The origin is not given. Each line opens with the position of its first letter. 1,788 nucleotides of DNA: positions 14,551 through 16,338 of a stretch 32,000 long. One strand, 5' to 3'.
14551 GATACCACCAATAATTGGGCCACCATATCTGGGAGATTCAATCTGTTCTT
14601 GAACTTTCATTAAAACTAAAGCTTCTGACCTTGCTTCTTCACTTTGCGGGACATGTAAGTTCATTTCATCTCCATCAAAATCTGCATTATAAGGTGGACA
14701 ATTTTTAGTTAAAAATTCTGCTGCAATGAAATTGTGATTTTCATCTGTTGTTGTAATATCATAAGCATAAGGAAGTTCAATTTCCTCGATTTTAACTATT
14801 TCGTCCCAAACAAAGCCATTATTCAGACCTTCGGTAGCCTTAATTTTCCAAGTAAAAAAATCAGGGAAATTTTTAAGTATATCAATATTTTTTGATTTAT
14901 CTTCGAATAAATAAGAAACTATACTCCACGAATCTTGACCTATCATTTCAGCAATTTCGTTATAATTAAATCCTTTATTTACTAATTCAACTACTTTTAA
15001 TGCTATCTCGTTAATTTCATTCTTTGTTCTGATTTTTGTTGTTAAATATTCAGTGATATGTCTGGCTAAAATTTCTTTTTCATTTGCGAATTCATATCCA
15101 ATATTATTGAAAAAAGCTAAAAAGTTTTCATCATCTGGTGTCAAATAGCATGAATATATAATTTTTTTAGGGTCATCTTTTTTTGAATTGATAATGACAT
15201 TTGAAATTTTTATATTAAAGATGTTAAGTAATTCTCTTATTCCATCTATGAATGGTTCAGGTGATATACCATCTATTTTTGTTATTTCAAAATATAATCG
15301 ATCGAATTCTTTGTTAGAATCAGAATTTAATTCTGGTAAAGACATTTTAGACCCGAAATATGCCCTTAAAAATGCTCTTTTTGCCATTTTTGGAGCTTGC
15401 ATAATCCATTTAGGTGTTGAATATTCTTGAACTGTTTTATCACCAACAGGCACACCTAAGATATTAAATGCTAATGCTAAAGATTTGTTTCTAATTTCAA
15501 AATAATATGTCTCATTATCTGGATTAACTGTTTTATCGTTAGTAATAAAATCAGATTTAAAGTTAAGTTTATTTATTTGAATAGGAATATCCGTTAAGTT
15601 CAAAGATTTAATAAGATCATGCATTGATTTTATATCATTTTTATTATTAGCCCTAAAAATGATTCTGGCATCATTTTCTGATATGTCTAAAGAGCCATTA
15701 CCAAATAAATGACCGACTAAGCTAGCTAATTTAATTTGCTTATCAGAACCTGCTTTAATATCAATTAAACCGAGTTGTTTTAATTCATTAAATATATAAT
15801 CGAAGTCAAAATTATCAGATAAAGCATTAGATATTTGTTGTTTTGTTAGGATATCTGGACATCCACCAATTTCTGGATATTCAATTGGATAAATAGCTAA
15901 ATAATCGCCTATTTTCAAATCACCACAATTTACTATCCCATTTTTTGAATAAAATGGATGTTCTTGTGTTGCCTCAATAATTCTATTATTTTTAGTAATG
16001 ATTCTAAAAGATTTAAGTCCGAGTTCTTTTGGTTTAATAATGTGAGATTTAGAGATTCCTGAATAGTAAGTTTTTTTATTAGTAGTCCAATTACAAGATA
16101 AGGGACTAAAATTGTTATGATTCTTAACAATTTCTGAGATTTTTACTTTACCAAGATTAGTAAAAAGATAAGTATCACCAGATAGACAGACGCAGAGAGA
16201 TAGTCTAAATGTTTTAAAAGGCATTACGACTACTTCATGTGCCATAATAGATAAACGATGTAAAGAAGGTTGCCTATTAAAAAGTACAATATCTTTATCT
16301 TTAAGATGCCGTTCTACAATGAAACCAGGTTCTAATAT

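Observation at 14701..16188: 496-aa intein inserted four residues upstream of the catalytic NADFDGD Mg-binding motif of RNA polymerase subunit A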

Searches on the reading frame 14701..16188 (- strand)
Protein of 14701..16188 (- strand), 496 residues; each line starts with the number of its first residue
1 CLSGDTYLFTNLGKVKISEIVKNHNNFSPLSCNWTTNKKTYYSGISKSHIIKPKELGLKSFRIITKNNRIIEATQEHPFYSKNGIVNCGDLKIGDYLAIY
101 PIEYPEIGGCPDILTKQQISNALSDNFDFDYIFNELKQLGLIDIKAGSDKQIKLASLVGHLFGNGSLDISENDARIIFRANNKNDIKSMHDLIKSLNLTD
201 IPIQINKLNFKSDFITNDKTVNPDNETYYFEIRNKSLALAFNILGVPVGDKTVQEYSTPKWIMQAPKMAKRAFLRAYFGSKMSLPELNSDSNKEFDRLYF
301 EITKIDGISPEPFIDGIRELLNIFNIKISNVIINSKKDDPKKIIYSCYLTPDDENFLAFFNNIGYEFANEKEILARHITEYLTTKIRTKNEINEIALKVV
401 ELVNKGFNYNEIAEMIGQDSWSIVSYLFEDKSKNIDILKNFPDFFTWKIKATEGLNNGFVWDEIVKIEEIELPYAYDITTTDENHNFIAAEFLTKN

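Call 4: search_protein_families(library=pfam, proteins=[window:14701-16188:-], max_evalue=0.01)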
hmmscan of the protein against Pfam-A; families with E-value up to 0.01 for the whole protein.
window:14701-16188:- (496 aa): 2 families
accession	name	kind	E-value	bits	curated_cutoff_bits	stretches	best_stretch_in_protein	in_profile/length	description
PF14890.11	Intein_splicing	-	5.5e-14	52.7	35.8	1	13-495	8-154/155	Intein splicing domain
PF07591.16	PT-HINT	-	9.8e-05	23.1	27.7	1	66-97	56-87/137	Pretoxin HINT domain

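Call 5: search_protein_families(library=ncbifam, proteins=[window:14701-16188:-], max_evalue=0.01)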
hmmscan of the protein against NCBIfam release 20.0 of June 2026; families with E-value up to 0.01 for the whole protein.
window:14701-16188:- (496 aa): 6 families
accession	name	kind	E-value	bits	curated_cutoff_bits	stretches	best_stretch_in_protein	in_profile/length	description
NF038162.1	RtcB_rel_intein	exception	9.3e-64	215.9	1150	1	1-496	95-578/961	intein-containing RtcB family protein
NF003158.0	PRK04132.1-3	equivalog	7.4e-25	86.3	1750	1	132-495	917-1254/1437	replication factor C small subunit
NF011418.0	PRK14845.1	equivalog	2.4e-09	35.6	756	1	37-496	71-474/1049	translation initiation factor IF-2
NF005852.0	PRK07773.1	equivalog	4.9e-09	35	780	2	1-99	398-492/886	replicative DNA helicase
TIGR01445.1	intein_Nterm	domain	6.7e-08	33.4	24.5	1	1-80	1-82/83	intein N-terminal splicing region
TIGR01443.1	intein_Cterm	domain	0.0041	17.3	15.6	1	474-490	1-16/24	intein C-terminal splicing region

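Call 8: search_solved_structures(query=window:14701-16188:-, max_evalue=0.01, show_alignments=2)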
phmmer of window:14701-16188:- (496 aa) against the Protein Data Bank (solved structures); distinct sequences matched with E-value up to 0.01: 2.
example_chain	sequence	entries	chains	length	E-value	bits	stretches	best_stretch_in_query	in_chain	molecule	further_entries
2jmz_A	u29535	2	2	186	0.0011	21.2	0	54-99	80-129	Hypothetical protein MJ0781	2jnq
7qst_A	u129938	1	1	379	0.003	19.8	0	231-284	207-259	V-type ATP synthase subunit A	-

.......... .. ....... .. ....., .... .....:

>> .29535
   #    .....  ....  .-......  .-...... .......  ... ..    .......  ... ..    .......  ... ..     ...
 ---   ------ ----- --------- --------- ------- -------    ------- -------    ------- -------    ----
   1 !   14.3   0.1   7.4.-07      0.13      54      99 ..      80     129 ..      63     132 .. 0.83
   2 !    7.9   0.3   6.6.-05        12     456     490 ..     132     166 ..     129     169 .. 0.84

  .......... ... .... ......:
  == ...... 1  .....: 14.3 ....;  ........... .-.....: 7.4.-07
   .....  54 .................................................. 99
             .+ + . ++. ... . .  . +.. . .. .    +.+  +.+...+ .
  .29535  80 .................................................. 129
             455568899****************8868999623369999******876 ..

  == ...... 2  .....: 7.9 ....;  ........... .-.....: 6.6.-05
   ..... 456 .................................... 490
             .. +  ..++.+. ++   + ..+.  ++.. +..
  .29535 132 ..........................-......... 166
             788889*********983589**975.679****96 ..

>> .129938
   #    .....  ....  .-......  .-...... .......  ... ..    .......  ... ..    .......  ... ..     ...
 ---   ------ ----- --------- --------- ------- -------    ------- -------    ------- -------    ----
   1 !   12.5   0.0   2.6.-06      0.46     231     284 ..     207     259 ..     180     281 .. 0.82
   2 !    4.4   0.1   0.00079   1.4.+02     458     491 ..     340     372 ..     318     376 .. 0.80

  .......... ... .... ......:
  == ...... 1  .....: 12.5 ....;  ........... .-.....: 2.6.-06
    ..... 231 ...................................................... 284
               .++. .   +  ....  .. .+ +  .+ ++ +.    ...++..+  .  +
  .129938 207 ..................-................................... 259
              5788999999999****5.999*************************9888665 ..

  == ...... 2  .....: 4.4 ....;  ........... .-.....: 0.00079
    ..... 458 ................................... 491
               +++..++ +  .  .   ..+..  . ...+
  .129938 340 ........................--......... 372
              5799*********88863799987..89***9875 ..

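Call 11: find_homologous_proteins(query=window:14701-16188:-, max_evalue=0.00001)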
Query window:14701-16188:- (496 aa): 6 proteins with E <= 0.00001 among 8000 candidates.
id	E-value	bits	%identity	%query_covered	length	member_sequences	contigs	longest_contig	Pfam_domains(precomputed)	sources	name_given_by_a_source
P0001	1.0e-150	521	48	100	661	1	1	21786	PF00623.26,PF04983.24,PF14890.12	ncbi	ncbi:MAG: hypothetical protein ACFFCD_09100, partial [Promethearchaeota archaeon]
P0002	3.5e-98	348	44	79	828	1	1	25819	PF04998.23,PF00623.26,PF04983.24,PF05000.23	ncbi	ncbi:MAG: hypothetical protein ACTSVM_03930 [Candidatus Ranarchaeia archaeon]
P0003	3.1e-96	341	47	72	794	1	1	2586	PF04998.23,PF00623.26,PF04983.24,PF05000.23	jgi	jgi:DNA-directed RNA polymerase subunit A'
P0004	7.0e-95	337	46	73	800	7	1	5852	PF04998.23,PF00623.26,PF04983.24,PF05000.23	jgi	jgi:DNA-directed RNA polymerase subunit A'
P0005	3.2e-47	180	32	88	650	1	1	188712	PF00164.32,PF14890.12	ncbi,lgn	-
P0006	6.8e-44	169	28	95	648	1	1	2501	PF00164.32,PF14890.12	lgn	-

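Call 30: search_protein_representatives(alignment_id=A1)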
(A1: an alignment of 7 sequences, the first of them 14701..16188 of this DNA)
Query: 7 sequences, 490 profile positions. Proteins with E-value up to 0.001 (for the whole library): 4017; up to 1e-10: 1136; up to 1e-30: 340. The best 150 are listed.
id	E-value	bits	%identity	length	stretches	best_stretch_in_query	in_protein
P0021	7.2e-223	757.1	-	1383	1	1-490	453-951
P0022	5.3e-207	704.8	-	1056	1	1-490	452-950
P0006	5.9e-206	701.3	-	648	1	1-490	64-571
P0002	2.7e-183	626.6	-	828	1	95-490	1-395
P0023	3.5e-159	547.0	-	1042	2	1-490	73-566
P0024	4.8e-152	523.5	-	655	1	1-490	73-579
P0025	1.3e-137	475.9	-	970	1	1-490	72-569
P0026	4.3e-135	467.6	-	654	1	1-490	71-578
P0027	1.9e-133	462.1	-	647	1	1-490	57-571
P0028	4.8e-133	460.8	-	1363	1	1-490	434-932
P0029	1.2e-129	449.6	-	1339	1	1-490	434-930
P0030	1.7e-127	442.5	-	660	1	1-490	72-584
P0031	2.1e-126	438.9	-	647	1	1-490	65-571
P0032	1.2e-125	436.4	-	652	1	1-490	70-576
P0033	1.4e-125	436.2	-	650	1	1-490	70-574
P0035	2.0e-112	392.8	-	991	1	1-490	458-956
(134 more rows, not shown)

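Call 33: predict_structure(alignment_id=A1)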
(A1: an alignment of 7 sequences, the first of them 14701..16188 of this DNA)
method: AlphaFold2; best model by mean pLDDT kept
length: 496 residues; sequences in the alignment: 7
mean_pLDDT: 76.5   pTM: 0.76
mean pLDDT of the five models: 76.5, 73.3, 73.1, 72.1, 71.2
residues with pLDDT >= 90: 124; 70-90: 247; 50-70: 45; < 50: 80
segments of 3 or more residues with pLDDT < 50: 1-16, 24-47, 106-109, 209-224, 479-496
pLDDT, mean of each block of 10 residues (from residue 1): 40 45 42 32 42 79 83 76 79 84 52 81 80 87 79 92 92 88 87 78 66 42 67 90 93 93 88 94 86 85 91 96 92 81 92 91 88 87 86 83 89 84 77 55 88 75 90 63 42 37
secondary structure, 60 per line:
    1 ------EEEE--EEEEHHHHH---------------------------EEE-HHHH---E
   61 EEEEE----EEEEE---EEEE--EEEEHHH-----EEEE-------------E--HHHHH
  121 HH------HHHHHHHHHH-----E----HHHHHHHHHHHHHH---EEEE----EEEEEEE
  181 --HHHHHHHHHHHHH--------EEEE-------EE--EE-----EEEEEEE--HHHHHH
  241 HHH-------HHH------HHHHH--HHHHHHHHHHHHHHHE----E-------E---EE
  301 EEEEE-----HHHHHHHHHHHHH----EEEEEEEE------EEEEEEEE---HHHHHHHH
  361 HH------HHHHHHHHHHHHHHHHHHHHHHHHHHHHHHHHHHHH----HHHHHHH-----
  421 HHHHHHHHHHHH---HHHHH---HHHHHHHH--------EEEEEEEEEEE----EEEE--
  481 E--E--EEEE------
elements in order: E7-10 E13-16 H17-21 E49-51 H53-56 E60-65 E70-74 E78-81 E84-87 E96-99 H116-122 H129-138 H149-162 E166-169 E174-180 H183-195 E204-207 E226-232 H235-243 H260-264 H267-281 E299-305 H311-323 E328-335 E342-349 H353-362 H369-404 H409-415 H421-432 H436-440 H444-451 E460-470 E475-478 E487-490

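Call 37: fold_search(model_id=the predicted structure, library=pdb)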
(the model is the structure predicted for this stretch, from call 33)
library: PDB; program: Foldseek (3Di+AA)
matches with E <= 10: 504; with E <= 0.001: 25
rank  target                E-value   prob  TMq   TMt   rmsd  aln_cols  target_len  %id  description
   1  7qss                  6.0e-13  1.00  0.33  0.37  19.4       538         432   18  Crystal structure of homing endonuclease-associated TliVMA intein (C1A) (released 2022-03-30)
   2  7qsu                  1.8e-12  1.00  0.33  0.43  18.9       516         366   16  Crystal structure of homing endonuclease-associated TliVMA intein (C1A, d333-339) (released 2022-03-30)
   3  2ab5_B                1.0e-06  1.00  0.33  0.57   5.9       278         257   16  bI3 LAGLIDADG Maturase (released 2005-08-30)
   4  2ab5_A                1.4e-06  1.00  0.31  0.52   6.2       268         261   17  bI3 LAGLIDADG Maturase (released 2005-08-30)
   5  3eh8_A                6.1e-06  1.00  0.28  0.48   6.5       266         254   15  Crystal structure of Y2 I-AniI variant (F13Y/S111Y)/DNA complex with calcium (released 2009-01-13)
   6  1vde_B                6.8e-06  1.00  0.28  0.32  15.8       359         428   11  PI-SCEI, A HOMING ENDONUCLEASE WITH PROTEIN SPLICING ACTIVITY (released 1998-04-08)
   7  3mxa_A                7.2e-06  1.00  0.27  0.42  14.8       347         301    8  Molecular basis of engineered meganuclease targeting of the endogenous human RAG1 locus (released 2010-10-06)
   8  3oor_A                7.6e-06  1.00  0.28  0.52   8.7       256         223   16  I-SceI mutant (K86R/G100T)complexed with C/G+4 DNA substrate (released 2010-11-17)
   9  6x1j_A                8.0e-06  1.00  0.30  0.58   8.0       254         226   15  The homing endonuclease I-WcaI bound to its DNA recognition sequence (released 2021-05-26)
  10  1r7m_A                8.0e-06  1.00  0.28  0.53   8.2       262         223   16  The homing endonuclease I-SceI bound to its DNA recognition region (released 2004-10-26)
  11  1p8k_Z                9.3e-06  1.00  0.30  0.53   5.8       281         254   15  The structure and DNA recognition of a bifunctional homing endonuclease and group I intron splicing factor (released 2004-01-20)
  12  3hyi                  1.2e-05  1.00  0.27  0.45  15.5       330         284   13  Crystal structure of full-length DUF199/WhiA from Thermatoga maritima (released 2009-09-01)
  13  1um2_B                1.8e-05  1.00  0.26  0.30  24.5       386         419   11  Crystal Structure of the Vma1-Derived Endonuclease with the Ligated Extein Segment (released 2004-09-22)
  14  5a0m_A                2.3e-05  1.00  0.27  0.52   8.6       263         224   15  THE CRYSTAL STRUCTURE OF I-SCEI IN COMPLEX WITH ITS TARGET DNA IN THE PRESENCE OF MN (released 2016-05-04)
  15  5a0m_B                2.5e-05  1.00  0.28  0.52   8.2       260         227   16  THE CRYSTAL STRUCTURE OF I-SCEI IN COMPLEX WITH ITS TARGET DNA IN THE PRESENCE OF MN (released 2016-05-04)
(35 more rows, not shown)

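Call 39: list_cluster_members(proteins=[P0021, P0022, P0028, P0029, P0025, P0035, P0024, P0005])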
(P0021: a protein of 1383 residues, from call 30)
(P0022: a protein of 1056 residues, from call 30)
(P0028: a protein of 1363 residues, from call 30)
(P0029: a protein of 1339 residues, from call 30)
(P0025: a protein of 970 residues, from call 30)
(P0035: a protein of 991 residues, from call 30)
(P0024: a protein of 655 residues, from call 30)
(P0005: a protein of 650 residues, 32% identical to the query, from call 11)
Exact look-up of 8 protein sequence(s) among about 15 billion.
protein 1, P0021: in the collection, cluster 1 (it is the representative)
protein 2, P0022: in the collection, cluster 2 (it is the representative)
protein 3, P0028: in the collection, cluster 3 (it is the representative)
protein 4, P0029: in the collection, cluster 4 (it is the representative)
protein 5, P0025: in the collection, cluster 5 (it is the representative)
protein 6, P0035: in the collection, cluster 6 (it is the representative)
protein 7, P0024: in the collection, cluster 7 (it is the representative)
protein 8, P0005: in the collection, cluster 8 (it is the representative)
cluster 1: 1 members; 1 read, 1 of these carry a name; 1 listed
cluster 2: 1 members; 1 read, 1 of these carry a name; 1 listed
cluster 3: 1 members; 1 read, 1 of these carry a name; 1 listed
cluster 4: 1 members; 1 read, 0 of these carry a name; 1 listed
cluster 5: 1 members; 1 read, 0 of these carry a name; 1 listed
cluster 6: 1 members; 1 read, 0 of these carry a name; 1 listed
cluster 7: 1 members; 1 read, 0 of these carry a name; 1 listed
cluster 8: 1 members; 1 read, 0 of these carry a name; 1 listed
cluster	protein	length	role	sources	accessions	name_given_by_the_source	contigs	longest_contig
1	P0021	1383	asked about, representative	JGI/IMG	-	DNA-directed RNA polymerase subunit A'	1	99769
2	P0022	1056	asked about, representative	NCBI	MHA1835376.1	MAG: hypothetical protein ACTSYQ_00340, partial [Candidatus Odinarchaeia archaeon]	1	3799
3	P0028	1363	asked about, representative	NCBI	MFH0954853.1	MAG: hypothetical protein V1777_02020 [Candidatus Micrarchaeota archaeon]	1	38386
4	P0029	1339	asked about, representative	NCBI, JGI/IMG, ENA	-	-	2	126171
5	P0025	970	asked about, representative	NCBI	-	-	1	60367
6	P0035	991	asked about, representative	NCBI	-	-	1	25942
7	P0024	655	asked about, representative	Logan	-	-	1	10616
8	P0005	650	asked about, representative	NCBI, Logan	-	-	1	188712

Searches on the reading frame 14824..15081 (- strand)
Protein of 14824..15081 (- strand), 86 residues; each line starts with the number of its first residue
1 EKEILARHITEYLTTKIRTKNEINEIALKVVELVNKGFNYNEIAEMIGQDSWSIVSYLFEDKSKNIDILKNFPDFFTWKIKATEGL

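Call 46: search_protein_families(library=pfam, proteins=[window:14824-15081:-], max_evalue=1)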
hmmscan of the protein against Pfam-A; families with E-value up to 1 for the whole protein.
seq(86 aa): 3 families
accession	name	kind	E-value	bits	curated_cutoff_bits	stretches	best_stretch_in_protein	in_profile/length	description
PF06056.18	Terminase_5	-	0.028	14.8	20.3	1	34-67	10-43/58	Putative ATPase subunit of terminase (gpP-like)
PF01371.25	Trp_repressor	-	0.054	14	27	1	11-48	20-60/88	Trp repressor protein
PF17024.10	DMAP1_like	-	0.073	13.7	30.8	1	2-42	18-55/113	Putative DMAP1-like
